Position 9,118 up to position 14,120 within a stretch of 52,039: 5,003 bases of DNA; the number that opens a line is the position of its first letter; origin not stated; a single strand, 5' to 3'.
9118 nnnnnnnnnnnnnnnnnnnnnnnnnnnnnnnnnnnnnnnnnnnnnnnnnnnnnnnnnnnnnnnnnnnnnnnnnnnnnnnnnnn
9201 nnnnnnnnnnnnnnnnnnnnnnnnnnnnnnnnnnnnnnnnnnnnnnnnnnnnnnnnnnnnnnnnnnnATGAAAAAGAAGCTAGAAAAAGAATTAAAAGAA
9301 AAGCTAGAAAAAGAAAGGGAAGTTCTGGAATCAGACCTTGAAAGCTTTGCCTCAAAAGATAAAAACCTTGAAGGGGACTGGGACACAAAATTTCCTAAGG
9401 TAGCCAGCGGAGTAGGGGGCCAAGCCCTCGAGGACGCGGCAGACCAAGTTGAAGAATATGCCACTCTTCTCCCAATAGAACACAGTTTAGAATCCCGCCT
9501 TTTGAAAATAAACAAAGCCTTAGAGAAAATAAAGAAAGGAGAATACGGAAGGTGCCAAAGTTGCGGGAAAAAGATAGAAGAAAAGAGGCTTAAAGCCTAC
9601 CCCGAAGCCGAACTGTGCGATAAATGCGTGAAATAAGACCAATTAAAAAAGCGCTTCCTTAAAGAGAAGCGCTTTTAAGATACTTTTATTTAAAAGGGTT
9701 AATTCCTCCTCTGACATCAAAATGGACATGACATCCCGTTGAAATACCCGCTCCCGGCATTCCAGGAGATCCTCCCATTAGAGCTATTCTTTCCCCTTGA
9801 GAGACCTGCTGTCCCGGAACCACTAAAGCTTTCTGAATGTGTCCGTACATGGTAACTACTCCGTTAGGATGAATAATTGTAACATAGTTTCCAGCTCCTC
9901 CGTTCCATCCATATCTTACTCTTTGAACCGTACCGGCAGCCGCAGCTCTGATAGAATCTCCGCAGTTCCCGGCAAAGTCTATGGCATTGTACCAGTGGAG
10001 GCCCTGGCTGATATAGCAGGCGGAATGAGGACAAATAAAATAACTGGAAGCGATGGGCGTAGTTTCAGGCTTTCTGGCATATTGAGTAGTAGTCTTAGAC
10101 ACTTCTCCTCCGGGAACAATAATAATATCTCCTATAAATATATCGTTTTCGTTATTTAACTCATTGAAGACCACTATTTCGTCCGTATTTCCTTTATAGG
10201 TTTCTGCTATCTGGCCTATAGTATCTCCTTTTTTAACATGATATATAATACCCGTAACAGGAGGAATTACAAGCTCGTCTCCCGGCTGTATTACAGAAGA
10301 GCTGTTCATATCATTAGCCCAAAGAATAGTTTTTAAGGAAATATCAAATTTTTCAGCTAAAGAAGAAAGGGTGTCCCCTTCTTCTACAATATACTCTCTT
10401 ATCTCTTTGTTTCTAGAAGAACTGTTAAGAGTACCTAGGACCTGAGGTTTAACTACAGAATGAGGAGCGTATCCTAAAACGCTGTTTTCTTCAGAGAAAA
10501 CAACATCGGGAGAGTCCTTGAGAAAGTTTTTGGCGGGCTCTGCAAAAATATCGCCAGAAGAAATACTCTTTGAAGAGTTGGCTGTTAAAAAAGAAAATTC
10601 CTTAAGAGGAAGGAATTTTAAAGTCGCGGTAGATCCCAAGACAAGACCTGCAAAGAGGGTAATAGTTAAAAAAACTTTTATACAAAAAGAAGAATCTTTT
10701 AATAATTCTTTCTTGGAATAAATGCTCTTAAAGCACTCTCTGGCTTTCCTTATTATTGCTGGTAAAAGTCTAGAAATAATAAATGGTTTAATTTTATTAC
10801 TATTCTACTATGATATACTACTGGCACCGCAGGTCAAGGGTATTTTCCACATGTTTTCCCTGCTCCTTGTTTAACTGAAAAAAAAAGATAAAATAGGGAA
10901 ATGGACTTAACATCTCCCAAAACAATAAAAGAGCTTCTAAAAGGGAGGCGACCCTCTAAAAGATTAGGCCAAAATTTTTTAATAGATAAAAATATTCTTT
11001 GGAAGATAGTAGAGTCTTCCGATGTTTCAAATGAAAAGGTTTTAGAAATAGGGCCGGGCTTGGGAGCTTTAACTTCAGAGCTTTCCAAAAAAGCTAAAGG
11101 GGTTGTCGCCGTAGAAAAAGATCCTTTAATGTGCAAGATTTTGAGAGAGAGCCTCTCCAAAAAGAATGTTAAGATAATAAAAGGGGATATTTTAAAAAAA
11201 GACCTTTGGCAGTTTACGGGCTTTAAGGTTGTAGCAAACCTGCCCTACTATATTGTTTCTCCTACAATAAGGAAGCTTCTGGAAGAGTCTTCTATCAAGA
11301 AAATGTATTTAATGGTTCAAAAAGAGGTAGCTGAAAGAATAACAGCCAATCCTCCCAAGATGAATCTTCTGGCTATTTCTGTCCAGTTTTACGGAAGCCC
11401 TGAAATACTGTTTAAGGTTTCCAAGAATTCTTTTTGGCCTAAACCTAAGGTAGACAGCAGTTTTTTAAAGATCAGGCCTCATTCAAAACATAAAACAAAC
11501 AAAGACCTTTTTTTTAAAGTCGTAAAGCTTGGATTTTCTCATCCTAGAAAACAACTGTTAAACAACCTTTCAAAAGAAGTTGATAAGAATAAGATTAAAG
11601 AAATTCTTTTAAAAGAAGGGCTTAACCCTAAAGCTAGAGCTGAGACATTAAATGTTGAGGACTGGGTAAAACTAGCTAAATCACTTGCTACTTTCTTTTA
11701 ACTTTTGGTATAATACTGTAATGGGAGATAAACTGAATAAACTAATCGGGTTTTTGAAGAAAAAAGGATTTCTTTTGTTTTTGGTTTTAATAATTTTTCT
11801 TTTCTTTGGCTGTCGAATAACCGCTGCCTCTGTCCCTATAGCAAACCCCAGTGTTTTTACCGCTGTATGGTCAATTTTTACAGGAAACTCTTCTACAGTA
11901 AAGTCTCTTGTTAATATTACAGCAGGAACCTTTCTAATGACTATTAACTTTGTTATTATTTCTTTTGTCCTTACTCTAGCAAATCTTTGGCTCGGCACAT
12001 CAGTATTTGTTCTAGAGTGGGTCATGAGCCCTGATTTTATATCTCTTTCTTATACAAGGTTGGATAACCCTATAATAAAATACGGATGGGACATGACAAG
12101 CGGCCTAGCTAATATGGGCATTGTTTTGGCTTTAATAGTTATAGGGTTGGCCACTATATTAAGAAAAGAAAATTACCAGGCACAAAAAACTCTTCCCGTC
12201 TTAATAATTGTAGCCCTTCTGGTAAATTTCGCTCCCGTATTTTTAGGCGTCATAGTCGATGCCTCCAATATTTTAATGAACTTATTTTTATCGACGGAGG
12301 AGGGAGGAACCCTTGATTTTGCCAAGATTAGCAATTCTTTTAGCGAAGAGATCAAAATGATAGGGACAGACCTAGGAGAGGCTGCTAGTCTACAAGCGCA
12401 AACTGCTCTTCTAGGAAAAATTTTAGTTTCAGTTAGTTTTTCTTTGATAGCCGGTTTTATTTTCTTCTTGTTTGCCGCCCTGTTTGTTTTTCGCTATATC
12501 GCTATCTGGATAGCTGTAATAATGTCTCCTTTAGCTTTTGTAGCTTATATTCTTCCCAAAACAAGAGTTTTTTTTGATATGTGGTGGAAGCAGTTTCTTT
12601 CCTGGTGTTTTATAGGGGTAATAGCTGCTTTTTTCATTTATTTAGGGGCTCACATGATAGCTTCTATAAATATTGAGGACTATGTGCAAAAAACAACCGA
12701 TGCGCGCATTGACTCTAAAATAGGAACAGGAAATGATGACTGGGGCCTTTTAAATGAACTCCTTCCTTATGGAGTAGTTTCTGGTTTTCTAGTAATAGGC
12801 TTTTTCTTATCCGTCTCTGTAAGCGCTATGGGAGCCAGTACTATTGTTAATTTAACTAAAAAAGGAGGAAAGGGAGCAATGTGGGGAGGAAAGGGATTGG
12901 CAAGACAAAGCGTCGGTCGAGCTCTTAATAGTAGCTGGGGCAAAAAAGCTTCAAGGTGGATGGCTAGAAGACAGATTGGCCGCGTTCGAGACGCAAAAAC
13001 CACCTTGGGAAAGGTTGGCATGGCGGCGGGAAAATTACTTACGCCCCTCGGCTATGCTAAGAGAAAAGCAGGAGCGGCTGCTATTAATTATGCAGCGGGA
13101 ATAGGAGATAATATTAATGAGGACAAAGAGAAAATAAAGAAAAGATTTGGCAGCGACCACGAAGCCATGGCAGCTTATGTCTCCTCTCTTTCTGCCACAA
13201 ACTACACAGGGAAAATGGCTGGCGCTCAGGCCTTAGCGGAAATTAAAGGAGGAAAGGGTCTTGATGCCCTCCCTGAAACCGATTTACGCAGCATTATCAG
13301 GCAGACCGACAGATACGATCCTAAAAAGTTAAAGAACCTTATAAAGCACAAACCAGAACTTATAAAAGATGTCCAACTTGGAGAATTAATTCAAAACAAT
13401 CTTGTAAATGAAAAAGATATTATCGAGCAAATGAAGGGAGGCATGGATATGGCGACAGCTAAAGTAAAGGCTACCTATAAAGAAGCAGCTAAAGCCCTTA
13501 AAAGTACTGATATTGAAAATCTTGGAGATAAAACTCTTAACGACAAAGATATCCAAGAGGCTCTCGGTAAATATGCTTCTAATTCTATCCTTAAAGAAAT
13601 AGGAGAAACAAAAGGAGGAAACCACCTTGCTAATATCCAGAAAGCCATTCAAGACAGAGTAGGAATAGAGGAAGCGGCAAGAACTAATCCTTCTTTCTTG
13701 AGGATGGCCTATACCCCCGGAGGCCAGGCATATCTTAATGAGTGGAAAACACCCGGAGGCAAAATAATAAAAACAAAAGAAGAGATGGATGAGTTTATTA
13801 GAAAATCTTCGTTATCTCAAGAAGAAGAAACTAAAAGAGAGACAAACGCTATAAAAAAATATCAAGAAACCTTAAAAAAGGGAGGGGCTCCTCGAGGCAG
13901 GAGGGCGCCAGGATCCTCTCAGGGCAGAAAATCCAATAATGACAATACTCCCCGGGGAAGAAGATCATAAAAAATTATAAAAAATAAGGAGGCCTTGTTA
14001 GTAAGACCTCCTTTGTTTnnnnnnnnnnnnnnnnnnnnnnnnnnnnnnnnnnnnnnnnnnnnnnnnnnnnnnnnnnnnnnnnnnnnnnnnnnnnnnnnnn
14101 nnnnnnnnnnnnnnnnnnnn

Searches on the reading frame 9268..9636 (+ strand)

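Call 30: search_protein_families(library=pfam, proteins=[window:9268-9636:+], max_evalue=0.001)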
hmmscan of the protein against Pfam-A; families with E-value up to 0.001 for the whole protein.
window:9268-9636:+ (122 aa): 1 family
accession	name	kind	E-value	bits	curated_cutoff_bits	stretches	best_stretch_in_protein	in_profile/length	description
PF01258.23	zf-dskA_traR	-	8.1e-09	35.8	24.9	1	91-120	1-30/36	Prokaryotic dksA/traR C4-type zinc finger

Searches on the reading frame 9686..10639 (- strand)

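Call 30: search_protein_families(library=pfam, proteins=[window:9686-10639:-], max_evalue=0.001)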
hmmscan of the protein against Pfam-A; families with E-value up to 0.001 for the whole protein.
window:9686-10639:- (317 aa): 4 families
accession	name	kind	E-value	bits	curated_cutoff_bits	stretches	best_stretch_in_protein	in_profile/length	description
PF01476.26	LysM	-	1.5e-25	89.3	20.9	2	83-126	1-43/43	LysM domain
PF01551.29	Peptidase_M23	-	2.8e-24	85.5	28.7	1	218-311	4-89/96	Peptidase family M23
PF23473.1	LysM3_LYK4_5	-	3.7e-14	53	29.3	2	83-126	5-47/48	LYK4/5 LysM3 domain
PF23446.1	LysM1_NFP_LYK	-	0.00019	22.7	36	0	89-126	16-54/60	NFP/LYK LysM1 domain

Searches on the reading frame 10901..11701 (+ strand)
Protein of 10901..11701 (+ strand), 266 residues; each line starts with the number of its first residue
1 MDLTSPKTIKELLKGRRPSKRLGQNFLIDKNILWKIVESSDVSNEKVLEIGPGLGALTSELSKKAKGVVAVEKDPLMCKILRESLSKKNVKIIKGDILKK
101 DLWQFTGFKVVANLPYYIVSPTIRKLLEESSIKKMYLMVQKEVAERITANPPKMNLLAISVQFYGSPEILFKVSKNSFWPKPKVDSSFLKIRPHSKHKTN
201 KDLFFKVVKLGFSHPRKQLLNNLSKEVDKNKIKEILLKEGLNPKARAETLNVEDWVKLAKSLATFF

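Call 30: search_protein_families(library=pfam, proteins=[window:10901-11701:+], max_evalue=0.001)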
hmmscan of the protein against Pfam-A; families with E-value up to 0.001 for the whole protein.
window:10901-11701:+ (266 aa): 3 families
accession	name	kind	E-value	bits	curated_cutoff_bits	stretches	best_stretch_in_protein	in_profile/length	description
PF00398.26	RrnaAD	-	9.8e-59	199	24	1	20-263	6-262/263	Ribosomal RNA adenine dimethylase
PF13649.12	Methyltransf_25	-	2.3e-05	25.4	27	1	47-128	1-87/97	Methyltransferase domain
PF08241.18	Methyltransf_11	-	0.00096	20.2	21.2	0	48-99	1-53/95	Methyltransferase domain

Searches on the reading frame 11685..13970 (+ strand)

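Call 30: search_protein_families(library=pfam, proteins=[window:11685-13970:+], max_evalue=0.001)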
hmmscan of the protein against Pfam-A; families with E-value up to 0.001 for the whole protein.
window:11685-13970:+ (761 aa): 1 family
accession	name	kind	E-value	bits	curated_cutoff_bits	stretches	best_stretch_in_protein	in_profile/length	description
PF04610.19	TrbL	-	0.00091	19.5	25.9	1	147-327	2-182/215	TrbL/VirB6 plasmid conjugal transfer protein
